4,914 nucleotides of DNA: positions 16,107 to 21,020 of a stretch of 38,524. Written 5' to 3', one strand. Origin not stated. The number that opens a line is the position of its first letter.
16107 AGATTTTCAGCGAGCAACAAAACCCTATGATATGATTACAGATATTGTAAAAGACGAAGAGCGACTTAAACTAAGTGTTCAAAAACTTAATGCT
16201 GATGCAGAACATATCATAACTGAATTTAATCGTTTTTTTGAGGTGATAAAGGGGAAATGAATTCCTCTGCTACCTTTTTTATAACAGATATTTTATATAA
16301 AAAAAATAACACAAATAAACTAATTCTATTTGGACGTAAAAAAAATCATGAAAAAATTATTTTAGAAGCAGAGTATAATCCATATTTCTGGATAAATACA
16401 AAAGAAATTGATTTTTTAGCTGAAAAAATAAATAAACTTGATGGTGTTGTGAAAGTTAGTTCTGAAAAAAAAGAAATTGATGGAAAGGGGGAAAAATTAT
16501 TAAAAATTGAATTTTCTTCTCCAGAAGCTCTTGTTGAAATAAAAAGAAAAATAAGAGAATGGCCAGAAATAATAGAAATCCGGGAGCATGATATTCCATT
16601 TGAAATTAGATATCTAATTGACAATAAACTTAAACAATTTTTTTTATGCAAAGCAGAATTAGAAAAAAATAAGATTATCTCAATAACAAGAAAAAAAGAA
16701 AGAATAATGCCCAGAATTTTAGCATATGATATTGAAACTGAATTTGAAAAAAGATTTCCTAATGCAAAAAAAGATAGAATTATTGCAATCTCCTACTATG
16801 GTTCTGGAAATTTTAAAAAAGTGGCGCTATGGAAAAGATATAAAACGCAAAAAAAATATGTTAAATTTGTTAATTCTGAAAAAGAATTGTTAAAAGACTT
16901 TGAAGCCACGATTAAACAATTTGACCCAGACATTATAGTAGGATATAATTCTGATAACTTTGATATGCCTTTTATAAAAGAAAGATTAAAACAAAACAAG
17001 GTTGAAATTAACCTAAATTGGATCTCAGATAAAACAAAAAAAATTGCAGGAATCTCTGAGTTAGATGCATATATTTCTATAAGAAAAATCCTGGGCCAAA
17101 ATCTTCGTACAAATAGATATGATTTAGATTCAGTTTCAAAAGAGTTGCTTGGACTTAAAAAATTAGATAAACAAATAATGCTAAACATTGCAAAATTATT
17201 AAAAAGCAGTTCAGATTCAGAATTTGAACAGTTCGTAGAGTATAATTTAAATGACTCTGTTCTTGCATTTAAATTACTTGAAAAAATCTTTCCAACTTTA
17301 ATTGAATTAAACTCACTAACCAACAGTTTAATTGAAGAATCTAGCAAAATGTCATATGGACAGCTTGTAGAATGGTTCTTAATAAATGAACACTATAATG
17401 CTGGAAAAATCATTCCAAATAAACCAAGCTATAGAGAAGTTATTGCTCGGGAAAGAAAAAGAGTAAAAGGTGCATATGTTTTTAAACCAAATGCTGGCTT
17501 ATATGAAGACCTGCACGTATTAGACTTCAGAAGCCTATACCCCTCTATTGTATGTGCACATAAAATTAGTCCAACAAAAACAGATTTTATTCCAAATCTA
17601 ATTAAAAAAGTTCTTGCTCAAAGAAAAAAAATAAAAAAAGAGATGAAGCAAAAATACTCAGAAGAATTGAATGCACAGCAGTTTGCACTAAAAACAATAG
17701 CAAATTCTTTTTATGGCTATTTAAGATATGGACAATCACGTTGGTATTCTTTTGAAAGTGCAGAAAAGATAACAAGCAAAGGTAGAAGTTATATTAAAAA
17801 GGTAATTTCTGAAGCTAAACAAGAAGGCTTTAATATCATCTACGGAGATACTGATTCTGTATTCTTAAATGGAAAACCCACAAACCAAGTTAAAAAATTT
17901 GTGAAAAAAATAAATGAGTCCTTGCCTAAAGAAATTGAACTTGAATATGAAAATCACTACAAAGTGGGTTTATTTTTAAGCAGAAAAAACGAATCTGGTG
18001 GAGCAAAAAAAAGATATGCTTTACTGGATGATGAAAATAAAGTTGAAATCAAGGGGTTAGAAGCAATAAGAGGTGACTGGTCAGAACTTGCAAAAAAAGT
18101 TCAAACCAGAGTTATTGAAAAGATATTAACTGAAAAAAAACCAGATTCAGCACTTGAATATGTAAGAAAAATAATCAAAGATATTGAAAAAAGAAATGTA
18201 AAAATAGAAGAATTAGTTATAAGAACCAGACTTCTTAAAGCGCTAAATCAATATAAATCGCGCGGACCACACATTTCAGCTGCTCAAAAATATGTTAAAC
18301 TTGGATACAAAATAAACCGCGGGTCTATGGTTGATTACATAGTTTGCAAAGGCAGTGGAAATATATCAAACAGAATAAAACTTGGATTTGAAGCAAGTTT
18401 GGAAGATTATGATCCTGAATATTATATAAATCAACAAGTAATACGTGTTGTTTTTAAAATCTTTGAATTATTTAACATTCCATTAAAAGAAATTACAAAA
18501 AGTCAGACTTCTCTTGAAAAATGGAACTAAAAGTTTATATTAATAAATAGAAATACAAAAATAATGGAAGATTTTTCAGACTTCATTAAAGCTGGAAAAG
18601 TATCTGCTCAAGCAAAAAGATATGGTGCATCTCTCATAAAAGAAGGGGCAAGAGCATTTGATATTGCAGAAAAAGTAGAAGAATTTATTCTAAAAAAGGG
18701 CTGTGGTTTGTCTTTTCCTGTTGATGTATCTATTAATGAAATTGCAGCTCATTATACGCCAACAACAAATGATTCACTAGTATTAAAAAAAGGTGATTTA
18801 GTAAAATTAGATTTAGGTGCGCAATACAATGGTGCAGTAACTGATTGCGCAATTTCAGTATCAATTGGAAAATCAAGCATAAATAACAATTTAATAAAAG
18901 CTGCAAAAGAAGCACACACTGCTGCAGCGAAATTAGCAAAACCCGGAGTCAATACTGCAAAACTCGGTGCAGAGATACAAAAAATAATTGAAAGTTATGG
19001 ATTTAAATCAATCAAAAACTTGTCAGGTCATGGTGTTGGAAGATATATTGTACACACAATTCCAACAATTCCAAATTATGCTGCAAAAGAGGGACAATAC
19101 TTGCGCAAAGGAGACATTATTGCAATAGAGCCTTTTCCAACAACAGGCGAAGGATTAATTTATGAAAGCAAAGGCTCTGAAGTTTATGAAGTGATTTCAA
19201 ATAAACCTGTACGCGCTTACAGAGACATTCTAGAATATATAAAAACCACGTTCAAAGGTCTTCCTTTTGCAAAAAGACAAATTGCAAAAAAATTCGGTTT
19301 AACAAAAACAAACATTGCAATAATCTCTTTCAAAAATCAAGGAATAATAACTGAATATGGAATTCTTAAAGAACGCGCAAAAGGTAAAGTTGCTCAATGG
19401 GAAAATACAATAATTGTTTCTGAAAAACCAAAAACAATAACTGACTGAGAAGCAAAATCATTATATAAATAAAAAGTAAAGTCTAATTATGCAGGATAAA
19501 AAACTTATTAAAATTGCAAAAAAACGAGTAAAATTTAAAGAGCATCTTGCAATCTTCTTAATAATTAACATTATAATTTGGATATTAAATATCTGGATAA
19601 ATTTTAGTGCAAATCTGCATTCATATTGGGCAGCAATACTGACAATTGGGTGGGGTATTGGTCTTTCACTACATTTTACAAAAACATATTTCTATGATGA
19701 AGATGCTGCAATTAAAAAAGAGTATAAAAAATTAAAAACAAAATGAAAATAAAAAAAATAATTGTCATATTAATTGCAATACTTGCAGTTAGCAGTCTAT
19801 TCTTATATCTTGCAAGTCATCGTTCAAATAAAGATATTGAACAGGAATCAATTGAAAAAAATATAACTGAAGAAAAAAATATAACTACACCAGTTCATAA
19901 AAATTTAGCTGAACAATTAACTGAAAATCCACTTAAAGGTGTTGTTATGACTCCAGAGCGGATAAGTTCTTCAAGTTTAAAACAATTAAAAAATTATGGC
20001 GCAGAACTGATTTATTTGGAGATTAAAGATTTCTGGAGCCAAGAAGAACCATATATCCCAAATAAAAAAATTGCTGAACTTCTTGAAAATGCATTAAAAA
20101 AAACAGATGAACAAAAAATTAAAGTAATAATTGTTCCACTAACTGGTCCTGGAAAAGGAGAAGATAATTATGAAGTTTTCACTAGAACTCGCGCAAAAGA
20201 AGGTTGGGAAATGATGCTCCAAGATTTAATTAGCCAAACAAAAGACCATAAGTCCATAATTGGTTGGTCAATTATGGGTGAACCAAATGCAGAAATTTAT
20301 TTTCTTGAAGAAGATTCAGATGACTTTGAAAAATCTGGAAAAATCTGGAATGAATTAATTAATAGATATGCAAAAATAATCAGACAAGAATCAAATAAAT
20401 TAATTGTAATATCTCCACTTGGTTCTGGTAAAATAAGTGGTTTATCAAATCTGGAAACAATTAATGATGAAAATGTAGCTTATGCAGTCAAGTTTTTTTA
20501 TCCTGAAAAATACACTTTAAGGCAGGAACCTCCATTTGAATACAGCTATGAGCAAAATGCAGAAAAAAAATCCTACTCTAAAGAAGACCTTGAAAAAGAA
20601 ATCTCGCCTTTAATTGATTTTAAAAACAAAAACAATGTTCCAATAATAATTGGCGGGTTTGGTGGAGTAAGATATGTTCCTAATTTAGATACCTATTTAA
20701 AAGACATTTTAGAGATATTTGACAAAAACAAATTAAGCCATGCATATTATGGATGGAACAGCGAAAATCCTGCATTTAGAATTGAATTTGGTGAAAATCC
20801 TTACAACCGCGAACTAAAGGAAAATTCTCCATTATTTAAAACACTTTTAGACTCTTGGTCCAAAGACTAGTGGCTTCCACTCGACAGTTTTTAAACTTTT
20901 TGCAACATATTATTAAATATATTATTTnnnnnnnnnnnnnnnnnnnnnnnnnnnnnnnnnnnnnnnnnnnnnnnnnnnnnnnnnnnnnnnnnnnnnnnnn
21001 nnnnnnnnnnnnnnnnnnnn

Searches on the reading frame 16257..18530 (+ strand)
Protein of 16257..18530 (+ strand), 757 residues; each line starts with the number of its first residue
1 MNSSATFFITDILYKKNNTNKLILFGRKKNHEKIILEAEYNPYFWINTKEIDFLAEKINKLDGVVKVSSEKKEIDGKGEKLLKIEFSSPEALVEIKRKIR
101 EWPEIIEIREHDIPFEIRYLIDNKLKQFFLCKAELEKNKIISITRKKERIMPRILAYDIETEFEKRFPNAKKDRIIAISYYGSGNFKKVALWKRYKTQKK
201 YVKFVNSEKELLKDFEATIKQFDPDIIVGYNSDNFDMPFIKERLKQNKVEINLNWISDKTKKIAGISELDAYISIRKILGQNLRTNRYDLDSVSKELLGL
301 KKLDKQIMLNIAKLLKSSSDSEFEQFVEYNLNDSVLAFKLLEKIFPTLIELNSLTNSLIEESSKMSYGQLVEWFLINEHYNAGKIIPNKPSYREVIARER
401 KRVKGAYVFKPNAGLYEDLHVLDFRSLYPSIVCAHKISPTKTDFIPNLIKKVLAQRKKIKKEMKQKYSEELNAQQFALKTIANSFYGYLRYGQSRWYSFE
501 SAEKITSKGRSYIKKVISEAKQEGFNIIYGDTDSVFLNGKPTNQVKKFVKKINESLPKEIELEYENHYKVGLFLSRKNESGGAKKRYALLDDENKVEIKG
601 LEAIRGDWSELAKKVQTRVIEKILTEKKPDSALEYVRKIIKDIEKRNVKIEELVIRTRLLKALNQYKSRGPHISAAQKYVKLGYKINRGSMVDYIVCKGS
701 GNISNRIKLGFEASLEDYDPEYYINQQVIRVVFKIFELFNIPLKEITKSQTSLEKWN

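Call 7: search_protein_families(library=pfam, proteins=[window:16257-18530:+], max_evalue=0.001)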
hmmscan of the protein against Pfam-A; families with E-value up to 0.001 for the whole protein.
window:16257-18530:+ (757 aa): 4 families
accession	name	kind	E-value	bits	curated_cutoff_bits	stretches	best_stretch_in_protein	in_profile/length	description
PF00136.26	DNA_pol_B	-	3.4e-58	198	23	2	444-737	119-451/453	DNA polymerase family B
PF03104.25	DNA_pol_B_exo1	-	6.8e-28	98.1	23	1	107-293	2-242/242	DNA polymerase family B, exonuclease domain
PF10108.15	DNA_pol_B_exo2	-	4.9e-06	26.8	24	1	167-258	3-86/213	Predicted 3'-5' exonuclease related to the exonuclease domain of PolB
PF13482.12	RNase_H_2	-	0.00012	22.5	22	1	198-343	30-163/165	RNase_H superfamily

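Call 49: find_related_loci(query=window:16257-18530:+, collection=genome_contigs, flank=10000)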
Query window:16257-18530:+ (757 aa) in genome_contigs; peptide patterns used: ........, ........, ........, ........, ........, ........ (x = any residue, [..] = any of these).
129 stretches matched a pattern; 62 encode a relative of the query (tblastn E <= 1e-3); 62 distinct loci.
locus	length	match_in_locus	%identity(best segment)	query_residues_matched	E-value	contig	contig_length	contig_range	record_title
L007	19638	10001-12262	59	1-756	0e+0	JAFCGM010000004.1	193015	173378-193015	Candidatus Pacearchaeota archaeon isolate Meg22_810_Bin_162 Meg22_810_Bin_162_scaffold_582, whole genome shotgun sequenc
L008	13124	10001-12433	36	7-753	7e-161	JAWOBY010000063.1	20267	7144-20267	MAG: Candidatus Woesearchaeota archaeon isolate BLK3-3.bin.38 k191_2239780, whole genome shotgun sequence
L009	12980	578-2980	36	8-753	4e-150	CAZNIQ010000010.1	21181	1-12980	MAG TPA_asm: Candidatus Woesearchaeota archaeon isolate binchicken_co36_18 genome assembly, contig: NODE_1560_length_211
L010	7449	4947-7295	35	8-756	3e-146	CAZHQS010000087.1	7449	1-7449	MAG TPA_asm: Candidatus Hydrothermarchaeota archaeon isolate SRP216583_co1_155 genome assembly, contig: NODE_10189_lengt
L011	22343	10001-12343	36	8-756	4e-142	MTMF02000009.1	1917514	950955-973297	MAG: Candidatus Hydrothermarchaeum profundi isolate JdFR-18 NRA7_48_1_length_1917514_cov_72, whole genome shotgun sequen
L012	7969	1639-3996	35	8-756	5e-138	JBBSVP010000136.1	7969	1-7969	MAG: Candidatus Hydrothermarchaeota archaeon isolate H32-bin130_1 H32_bin130_1_000000000141, whole genome shotgun sequen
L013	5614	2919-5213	36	21-756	3e-138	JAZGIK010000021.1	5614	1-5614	MAG: Candidatus Hydrothermarchaeaceae archaeon isolate SCS8bin.11 SCS8bin.11_21, whole genome shotgun sequence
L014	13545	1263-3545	35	9-737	6e-136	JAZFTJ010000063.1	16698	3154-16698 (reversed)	MAG: Candidatus Hydrothermarchaeales archaeon isolate BS2bin.30 BS2bin.30_63, whole genome shotgun sequence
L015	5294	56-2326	36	34-756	3e-135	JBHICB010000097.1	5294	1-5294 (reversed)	MAG: Candidatus Hydrothermarchaeales archaeon isolate FS_2_bin.2 NODE_2597_length_5294_cov_4.346822, whole genome shotgu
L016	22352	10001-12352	35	8-756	3e-130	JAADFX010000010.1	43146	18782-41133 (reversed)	MAG: Methanobacteriota archaeon isolate M_MaxBin.100 contig-127_1171, whole genome shotgun sequence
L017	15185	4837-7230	34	18-754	7e-130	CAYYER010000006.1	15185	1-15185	MAG TPA_asm: uncultured archaeon isolate binchicken_co184_616 genome assembly, contig: NODE_7067_length_15185_cov_8.4896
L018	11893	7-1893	37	154-756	2e-128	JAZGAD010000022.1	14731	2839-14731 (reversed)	MAG: Candidatus Hydrothermarchaeales archaeon isolate SCS1bin.18 SCS1bin.18_22, whole genome shotgun sequence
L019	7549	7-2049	36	108-756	1e-127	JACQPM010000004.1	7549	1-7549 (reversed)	MAG: Methanobacteriota archaeon isolate NC_groundwater_1307_Ag_S-0.2um_61_78 S_p2_S4_coassembly_k141_47866, whole genome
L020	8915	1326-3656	34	7-737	1e-125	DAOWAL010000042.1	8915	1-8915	MAG TPA_asm: Candidatus Aenigmatarchaeota archaeon isolate CSMAG_1834 CSMAG_1834_k141_2373270_length_8915_cov_8.0000, wh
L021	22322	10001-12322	33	9-740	3e-124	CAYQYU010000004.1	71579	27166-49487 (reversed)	MAG TPA_asm: uncultured archaeon isolate SRP185896_co2_102 genome assembly, contig: NODE_87_length_71579_cov_7.084223, w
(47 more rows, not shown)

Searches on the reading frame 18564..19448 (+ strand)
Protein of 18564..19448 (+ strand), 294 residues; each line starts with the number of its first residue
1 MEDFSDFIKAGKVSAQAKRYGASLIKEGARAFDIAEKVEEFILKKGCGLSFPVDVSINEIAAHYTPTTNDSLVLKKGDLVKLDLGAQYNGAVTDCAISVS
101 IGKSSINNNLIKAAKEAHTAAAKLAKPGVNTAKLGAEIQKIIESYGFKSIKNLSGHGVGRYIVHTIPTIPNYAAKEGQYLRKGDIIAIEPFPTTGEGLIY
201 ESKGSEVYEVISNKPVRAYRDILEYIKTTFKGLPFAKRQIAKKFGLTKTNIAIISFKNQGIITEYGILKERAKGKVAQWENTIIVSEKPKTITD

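Call 7: search_protein_families(library=pfam, proteins=[window:18564-19448:+], max_evalue=0.001)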
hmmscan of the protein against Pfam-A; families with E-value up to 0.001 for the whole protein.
window:18564-19448:+ (294 aa): 1 family
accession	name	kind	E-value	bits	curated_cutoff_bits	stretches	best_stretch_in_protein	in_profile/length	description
PF00557.29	Peptidase_M24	-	2.9e-37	128.9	23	1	9-285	5-206/208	Metallopeptidase family M24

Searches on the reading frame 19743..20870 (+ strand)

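Call 7: search_protein_families(library=pfam, proteins=[window:19743-20870:+], max_evalue=0.001)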
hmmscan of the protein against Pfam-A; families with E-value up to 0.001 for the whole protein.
window:19743-20870:+ (375 aa): 1 family
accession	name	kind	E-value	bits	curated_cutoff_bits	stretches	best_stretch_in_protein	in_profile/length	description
PF00150.24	Cellulase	-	4.7e-10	39.9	23.5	1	72-341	21-271/272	Cellulase (glycosyl hydrolase family 5)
